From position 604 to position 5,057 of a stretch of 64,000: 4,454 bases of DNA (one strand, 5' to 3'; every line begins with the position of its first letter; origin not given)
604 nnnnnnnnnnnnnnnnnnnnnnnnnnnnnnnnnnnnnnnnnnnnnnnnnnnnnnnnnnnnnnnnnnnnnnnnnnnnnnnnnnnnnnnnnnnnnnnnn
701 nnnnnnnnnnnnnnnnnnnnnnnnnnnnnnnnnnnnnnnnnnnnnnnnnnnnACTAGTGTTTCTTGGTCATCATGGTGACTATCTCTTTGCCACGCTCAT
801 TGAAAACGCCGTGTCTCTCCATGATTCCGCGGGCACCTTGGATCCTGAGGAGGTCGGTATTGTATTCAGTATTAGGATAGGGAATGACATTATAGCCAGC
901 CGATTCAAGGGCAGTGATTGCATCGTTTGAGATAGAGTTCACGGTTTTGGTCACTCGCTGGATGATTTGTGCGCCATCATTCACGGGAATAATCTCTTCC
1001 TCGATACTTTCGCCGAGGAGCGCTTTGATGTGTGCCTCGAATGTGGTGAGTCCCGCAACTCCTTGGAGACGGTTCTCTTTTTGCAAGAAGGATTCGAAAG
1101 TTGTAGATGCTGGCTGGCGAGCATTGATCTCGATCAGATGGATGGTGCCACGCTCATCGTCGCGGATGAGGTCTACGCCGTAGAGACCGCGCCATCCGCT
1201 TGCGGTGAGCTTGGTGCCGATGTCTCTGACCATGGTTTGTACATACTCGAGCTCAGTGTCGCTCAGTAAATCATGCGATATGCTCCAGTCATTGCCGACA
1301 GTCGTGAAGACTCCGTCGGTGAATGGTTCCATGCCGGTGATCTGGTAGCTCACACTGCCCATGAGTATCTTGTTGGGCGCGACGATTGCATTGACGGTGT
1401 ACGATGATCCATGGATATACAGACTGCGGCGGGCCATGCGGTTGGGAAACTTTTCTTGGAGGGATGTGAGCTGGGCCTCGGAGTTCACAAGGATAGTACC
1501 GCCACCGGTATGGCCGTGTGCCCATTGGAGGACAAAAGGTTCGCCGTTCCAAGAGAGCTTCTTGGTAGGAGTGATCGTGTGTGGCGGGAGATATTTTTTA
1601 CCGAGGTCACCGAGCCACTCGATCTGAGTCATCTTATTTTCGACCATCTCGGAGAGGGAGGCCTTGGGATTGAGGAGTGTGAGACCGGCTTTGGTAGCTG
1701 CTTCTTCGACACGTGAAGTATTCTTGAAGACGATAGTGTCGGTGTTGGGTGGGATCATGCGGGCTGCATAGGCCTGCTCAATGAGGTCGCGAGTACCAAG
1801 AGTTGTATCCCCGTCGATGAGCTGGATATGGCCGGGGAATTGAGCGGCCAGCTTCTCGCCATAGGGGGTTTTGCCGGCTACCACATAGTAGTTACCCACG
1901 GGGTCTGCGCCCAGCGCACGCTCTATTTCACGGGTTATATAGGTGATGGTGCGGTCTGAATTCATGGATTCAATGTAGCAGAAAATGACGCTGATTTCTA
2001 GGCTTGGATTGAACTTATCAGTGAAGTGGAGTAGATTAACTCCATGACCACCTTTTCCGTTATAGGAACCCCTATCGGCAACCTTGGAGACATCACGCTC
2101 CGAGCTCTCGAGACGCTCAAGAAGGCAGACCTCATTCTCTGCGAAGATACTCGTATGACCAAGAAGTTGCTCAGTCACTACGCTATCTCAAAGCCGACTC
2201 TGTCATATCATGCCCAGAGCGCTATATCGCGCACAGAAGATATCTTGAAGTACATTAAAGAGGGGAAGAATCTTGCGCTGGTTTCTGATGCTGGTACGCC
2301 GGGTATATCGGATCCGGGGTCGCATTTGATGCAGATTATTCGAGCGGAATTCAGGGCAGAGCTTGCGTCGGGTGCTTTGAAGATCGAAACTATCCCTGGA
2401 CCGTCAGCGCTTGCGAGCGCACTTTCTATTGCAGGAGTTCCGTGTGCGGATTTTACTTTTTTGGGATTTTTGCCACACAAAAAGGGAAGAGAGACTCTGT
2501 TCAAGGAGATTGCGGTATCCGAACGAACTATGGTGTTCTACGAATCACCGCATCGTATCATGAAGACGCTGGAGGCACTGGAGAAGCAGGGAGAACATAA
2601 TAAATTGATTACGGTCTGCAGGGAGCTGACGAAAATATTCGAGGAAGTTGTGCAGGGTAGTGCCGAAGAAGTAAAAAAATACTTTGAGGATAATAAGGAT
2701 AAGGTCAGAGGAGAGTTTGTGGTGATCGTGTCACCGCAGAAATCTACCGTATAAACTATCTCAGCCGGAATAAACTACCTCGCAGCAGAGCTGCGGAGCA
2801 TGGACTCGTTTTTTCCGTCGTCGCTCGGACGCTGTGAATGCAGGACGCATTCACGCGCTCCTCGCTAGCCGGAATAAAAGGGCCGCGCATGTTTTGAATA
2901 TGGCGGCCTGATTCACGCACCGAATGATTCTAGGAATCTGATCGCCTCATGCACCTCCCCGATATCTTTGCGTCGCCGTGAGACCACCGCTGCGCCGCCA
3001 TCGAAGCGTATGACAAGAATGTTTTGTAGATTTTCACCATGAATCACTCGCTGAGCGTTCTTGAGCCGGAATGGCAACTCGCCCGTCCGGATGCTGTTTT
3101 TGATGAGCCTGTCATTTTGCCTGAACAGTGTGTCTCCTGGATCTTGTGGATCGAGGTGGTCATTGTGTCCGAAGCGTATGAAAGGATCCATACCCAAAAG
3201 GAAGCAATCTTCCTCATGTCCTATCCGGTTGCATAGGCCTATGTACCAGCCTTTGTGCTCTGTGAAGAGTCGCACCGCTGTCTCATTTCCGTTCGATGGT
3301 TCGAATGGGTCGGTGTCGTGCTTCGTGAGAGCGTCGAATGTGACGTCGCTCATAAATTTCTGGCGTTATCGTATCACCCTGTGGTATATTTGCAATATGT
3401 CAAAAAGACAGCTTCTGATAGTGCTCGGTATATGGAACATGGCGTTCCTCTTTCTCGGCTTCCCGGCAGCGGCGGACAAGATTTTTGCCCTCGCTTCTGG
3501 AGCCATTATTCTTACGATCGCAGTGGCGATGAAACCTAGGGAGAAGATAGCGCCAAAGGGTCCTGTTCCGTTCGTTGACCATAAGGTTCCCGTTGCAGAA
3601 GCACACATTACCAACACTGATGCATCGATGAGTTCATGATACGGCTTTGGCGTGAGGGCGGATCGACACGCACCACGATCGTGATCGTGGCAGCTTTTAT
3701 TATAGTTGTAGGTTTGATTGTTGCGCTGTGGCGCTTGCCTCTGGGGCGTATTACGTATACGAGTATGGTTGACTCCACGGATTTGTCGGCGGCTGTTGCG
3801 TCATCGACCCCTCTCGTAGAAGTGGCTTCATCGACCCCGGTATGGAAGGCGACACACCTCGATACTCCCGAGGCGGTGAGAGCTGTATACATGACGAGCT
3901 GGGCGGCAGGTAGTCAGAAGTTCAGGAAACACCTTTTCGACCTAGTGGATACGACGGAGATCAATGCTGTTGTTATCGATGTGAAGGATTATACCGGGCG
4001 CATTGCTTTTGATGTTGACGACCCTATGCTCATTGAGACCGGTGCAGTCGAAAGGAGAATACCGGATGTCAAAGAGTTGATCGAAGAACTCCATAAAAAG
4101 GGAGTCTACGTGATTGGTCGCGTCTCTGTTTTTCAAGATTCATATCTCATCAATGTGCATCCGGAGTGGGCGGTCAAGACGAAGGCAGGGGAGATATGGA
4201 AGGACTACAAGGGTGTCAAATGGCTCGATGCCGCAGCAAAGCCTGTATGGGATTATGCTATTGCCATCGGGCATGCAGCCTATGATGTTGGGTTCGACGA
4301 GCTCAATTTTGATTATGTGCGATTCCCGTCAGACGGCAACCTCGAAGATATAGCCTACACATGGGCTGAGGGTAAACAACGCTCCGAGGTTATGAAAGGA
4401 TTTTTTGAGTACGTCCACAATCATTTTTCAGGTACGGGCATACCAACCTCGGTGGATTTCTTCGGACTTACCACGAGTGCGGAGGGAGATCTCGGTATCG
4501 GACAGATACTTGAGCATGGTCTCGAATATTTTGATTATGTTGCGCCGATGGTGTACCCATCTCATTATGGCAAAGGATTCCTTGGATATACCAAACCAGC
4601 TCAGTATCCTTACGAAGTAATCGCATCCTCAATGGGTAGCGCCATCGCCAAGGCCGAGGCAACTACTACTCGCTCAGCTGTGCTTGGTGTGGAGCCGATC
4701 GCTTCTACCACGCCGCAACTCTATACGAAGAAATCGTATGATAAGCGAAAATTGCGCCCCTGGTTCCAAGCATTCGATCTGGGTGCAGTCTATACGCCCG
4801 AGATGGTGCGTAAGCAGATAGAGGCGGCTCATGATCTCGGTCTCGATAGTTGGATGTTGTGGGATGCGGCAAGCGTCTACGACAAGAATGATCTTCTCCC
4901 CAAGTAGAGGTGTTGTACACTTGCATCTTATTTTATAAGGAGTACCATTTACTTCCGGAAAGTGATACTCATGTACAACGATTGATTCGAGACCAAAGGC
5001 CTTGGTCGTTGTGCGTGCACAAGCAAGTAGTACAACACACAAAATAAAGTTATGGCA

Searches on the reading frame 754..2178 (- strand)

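Call 34: search_protein_families(library=pfam, proteins=[window:754-2178:-], max_evalue=0.001)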
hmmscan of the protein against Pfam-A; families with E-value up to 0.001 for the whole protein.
window:754-2178:- (474 aa): 1 family
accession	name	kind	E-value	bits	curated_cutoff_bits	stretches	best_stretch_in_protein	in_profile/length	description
PF02655.19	ATP-grasp_3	-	2.5e-09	37.9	23.2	1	180-355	2-157/160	ATP-grasp domain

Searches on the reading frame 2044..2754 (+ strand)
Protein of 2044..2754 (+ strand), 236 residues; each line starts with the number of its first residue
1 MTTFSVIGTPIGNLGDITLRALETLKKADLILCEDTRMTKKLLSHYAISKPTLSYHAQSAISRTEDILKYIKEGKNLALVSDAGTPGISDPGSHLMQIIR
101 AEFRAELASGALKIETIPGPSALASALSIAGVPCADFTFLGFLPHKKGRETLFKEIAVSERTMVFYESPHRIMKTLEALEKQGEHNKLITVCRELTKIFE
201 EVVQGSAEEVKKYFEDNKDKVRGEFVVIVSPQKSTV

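Call 63: search_protein_families(library=pfam, proteins=[window:2044-2754:+], max_evalue=0.01)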
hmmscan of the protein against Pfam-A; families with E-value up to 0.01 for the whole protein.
window:2044-2754:+ (236 aa): 1 family
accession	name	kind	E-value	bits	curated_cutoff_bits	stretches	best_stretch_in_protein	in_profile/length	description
PF00590.25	TP_methylase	-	1.1e-33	117.4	27.8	1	4-210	2-211/212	Tetrapyrrole (Corrin/Porphyrin) Methylases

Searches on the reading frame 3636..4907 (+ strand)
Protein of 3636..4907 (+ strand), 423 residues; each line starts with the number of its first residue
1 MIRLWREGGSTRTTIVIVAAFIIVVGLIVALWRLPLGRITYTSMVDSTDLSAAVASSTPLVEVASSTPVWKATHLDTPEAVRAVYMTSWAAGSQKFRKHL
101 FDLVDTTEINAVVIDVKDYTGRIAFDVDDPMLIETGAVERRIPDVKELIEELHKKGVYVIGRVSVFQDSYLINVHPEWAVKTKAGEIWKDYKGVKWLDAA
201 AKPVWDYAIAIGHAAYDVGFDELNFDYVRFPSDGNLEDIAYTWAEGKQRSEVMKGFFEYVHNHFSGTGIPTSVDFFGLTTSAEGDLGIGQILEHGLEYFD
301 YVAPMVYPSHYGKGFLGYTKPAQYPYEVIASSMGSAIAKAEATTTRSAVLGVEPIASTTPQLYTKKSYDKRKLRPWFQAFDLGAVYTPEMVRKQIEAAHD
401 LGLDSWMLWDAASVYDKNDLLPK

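Call 34: search_protein_families(library=pfam, proteins=[window:3636-4907:+], max_evalue=0.001)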
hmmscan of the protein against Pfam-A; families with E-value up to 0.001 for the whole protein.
window:3636-4907:+ (423 aa): 2 families
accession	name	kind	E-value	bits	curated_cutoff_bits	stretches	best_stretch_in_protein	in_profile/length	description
PF13200.12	DUF4015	-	9.9e-94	314.4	27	1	83-415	1-313/313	Putative glycosyl hydrolase domain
PF14871.12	GHL6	-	2.9e-09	37.7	35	1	100-190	5-91/132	Hypothetical glycosyl hydrolase 6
